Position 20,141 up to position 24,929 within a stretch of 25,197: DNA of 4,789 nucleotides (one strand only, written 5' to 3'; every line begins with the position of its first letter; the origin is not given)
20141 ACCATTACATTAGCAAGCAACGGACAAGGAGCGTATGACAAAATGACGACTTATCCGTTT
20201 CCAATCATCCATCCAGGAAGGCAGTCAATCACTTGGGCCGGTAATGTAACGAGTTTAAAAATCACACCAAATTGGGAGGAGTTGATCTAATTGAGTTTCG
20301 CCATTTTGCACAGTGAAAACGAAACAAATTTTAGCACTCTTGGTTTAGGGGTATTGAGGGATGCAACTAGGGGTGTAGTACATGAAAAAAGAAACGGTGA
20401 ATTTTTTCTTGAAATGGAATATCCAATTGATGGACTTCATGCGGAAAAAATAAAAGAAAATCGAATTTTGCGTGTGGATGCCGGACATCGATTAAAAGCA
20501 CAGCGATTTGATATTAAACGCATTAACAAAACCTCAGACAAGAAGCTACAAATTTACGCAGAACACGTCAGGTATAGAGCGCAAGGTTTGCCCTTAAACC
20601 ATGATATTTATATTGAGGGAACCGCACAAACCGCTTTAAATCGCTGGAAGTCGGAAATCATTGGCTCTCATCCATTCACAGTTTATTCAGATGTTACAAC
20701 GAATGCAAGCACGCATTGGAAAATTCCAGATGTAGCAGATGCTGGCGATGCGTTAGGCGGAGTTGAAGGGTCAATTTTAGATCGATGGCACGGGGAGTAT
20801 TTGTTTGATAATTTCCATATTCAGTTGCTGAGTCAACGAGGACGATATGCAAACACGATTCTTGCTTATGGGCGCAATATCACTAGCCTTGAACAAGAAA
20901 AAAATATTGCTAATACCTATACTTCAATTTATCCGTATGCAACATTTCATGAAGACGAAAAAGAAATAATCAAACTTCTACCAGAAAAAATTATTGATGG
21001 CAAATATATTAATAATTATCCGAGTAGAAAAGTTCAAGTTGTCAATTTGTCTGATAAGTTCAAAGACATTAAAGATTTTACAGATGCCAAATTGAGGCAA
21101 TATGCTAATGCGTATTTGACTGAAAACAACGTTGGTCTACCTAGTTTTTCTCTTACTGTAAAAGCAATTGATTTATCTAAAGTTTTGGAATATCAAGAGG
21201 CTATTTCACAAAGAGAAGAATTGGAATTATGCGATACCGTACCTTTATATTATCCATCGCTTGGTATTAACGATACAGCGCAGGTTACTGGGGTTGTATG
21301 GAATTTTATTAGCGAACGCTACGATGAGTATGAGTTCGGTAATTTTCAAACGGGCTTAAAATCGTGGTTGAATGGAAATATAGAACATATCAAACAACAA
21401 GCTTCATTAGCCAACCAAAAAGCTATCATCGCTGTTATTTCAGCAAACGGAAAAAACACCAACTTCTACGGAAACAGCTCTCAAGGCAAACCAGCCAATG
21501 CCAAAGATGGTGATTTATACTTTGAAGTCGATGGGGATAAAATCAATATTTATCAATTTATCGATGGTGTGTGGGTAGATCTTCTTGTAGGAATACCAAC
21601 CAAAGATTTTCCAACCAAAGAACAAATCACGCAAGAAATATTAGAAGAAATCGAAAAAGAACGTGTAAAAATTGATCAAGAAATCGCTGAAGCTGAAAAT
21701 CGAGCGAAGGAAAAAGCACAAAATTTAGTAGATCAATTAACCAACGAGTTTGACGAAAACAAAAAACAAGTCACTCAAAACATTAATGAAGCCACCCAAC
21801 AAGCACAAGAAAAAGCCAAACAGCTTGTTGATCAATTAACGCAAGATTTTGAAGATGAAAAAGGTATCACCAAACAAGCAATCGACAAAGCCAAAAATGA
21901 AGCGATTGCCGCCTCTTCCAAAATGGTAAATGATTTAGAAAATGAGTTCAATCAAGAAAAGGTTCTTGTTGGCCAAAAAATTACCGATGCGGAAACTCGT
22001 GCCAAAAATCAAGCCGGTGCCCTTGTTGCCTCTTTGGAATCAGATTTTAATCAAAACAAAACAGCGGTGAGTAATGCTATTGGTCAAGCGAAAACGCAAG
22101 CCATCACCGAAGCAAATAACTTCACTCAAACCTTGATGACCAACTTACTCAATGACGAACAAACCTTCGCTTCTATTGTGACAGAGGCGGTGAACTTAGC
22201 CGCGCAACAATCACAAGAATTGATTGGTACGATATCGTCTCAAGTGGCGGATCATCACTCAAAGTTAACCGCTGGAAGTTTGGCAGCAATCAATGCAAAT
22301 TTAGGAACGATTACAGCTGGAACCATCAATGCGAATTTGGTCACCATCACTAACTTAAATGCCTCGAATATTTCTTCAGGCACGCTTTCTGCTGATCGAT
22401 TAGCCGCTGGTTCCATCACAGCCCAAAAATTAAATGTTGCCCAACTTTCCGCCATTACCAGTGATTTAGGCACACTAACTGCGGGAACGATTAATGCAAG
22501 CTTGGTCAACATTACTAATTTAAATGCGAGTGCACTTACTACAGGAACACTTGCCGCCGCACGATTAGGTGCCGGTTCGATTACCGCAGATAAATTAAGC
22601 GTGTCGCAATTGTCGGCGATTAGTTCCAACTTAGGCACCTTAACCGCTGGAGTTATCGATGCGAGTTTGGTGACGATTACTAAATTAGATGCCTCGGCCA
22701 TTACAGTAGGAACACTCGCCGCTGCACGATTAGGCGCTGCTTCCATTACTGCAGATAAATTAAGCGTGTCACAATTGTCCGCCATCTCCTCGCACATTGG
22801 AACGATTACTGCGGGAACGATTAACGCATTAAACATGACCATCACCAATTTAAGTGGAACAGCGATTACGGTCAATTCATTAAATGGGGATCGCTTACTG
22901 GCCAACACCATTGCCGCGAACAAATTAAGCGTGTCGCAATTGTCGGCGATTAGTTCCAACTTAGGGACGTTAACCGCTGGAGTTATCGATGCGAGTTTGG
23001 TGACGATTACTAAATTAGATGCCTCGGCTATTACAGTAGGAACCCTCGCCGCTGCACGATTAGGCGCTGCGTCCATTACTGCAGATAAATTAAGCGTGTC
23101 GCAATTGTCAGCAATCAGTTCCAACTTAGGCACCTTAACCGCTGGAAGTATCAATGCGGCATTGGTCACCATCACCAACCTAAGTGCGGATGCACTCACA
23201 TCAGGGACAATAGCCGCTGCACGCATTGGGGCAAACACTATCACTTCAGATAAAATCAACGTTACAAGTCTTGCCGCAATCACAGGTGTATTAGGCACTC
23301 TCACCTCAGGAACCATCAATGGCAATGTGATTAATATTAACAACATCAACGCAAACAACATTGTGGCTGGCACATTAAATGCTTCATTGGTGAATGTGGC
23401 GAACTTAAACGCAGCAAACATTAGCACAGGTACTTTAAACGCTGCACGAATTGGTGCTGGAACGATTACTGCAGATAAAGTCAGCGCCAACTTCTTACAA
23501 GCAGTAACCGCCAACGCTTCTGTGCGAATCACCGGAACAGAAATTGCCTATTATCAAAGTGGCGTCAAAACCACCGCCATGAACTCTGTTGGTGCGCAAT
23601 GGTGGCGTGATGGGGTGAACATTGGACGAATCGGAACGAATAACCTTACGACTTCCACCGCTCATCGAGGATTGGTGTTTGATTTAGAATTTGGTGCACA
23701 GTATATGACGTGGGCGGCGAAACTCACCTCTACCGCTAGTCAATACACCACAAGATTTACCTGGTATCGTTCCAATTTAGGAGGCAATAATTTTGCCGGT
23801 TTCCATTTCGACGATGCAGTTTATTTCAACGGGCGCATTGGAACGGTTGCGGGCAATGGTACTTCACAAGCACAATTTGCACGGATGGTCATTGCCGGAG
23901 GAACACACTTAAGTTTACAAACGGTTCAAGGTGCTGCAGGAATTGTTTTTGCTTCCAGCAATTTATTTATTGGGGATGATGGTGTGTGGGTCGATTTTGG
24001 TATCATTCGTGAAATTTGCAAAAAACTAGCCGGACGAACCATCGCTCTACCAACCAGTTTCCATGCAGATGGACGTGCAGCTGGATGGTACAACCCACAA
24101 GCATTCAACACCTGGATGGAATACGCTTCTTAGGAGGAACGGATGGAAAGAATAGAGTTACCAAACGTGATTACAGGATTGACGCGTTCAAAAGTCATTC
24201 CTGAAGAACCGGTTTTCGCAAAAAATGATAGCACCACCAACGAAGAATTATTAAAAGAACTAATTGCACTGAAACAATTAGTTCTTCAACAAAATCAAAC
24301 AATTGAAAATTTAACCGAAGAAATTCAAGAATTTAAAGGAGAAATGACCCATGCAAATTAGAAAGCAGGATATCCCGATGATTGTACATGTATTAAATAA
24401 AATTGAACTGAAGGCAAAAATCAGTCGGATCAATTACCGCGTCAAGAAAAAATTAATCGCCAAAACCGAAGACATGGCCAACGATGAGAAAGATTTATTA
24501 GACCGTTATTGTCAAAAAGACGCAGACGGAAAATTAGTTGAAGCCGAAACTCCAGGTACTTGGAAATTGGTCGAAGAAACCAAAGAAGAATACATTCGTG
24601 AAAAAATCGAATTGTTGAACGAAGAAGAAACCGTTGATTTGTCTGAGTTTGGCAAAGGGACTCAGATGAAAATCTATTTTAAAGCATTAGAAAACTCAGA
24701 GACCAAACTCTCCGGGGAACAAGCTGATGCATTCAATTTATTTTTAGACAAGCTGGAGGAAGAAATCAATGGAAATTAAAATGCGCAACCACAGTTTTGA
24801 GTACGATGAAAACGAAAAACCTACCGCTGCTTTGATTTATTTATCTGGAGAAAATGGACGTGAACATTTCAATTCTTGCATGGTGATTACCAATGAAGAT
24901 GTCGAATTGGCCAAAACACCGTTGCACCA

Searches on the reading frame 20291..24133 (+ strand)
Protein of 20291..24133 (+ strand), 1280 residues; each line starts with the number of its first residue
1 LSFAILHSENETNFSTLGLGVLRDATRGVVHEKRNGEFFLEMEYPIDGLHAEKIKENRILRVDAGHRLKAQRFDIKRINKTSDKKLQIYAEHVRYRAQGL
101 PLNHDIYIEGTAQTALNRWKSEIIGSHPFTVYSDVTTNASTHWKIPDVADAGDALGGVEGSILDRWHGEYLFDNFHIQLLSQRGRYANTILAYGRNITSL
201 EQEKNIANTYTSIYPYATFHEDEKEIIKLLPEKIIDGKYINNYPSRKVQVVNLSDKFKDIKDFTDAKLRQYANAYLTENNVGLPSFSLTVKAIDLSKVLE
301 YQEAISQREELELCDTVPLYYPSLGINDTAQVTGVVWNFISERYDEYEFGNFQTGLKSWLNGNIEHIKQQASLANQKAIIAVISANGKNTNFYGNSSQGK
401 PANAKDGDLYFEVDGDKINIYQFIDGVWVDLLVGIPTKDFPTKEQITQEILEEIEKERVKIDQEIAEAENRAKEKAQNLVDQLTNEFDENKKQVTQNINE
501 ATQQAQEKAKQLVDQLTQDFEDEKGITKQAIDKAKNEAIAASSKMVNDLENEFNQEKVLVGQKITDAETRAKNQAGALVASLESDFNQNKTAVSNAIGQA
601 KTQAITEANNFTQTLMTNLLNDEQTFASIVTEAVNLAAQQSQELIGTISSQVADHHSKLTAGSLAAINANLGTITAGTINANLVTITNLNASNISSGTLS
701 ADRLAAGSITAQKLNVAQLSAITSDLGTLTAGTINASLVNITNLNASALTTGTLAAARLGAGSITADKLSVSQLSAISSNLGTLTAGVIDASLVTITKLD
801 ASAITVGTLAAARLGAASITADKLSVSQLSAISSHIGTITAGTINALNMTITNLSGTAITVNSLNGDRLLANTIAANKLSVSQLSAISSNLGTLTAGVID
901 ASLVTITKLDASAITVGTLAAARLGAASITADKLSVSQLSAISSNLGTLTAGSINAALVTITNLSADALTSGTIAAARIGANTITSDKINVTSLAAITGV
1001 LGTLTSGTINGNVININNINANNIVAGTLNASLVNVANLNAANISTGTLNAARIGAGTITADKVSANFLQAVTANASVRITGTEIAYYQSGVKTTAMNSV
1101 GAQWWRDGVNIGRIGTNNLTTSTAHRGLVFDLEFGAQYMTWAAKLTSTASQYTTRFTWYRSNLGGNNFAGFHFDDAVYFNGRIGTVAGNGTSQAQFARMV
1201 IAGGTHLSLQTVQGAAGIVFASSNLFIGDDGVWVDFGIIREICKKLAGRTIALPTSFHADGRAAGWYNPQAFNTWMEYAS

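Call 64: search_protein_families(library=phrogs, proteins=[window:20291-24133:+], max_evalue=0.001)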
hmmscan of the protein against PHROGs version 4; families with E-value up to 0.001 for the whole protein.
window:20291-24133:+ (1280 aa): 22 families
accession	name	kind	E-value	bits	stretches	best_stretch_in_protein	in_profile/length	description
phrog_1330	-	tail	1.3e-94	319.1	2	5-647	8-664/1361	tail protein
phrog_1067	-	head and packaging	4.5e-83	281.3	1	1-1212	5-845/991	minor head protein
phrog_2270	-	unknown function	4e-78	264.9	1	5-542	2-468/637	-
phrog_13289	-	tail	5e-60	204.6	1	6-369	4-357/938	tail protein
phrog_7142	-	tail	1.8e-58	199.5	1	6-253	5-247/622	tail protein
phrog_5555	-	tail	2.3e-55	189.3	1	5-373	3-364/788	tail protein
phrog_12493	-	tail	2.5e-41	142.6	2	3-228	4-236/950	tail protein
phrog_26466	-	unknown function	8.9e-29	100.2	4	673-758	1385-1465/2337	-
phrog_8687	-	other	2.7e-22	79.8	1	169-381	72-273/599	tail protein with peptidase activity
phrog_1101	-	tail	5e-22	78.7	3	908-958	1041-1091/1405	tail protein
phrog_9886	-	unknown function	1.8e-18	66.8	1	1075-1162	776-867/940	-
phrog_12329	-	head and packaging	4.5e-18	65.7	1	160-484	155-504/833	virion structural protein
phrog_2189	-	tail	1.8e-15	56.9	1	24-296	21-284/971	tail protein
phrog_33972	-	tail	2.2e-15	56.8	1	6-368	6-373/714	tail protein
phrog_32822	-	head and packaging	2.2e-15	56.4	2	443-903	766-1246/1548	virion structural protein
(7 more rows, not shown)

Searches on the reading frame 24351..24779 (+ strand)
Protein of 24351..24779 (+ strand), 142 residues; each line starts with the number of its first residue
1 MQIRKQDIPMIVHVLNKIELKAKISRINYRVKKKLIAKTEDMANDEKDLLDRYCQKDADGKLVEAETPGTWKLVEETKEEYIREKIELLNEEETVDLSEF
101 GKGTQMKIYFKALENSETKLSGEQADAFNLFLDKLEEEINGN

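Call 55: search_protein_families(library=phrogs, proteins=[window:24351-24779:+], max_evalue=0.001)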
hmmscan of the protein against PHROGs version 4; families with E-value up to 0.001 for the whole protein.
window:24351-24779:+ (142 aa): 2 families
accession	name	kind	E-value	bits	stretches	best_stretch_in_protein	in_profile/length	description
phrog_1401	-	unknown function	2.4e-22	80.3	1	1-138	3-138/140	-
phrog_13237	-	unknown function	2.1e-07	32.1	1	1-137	1-132/136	-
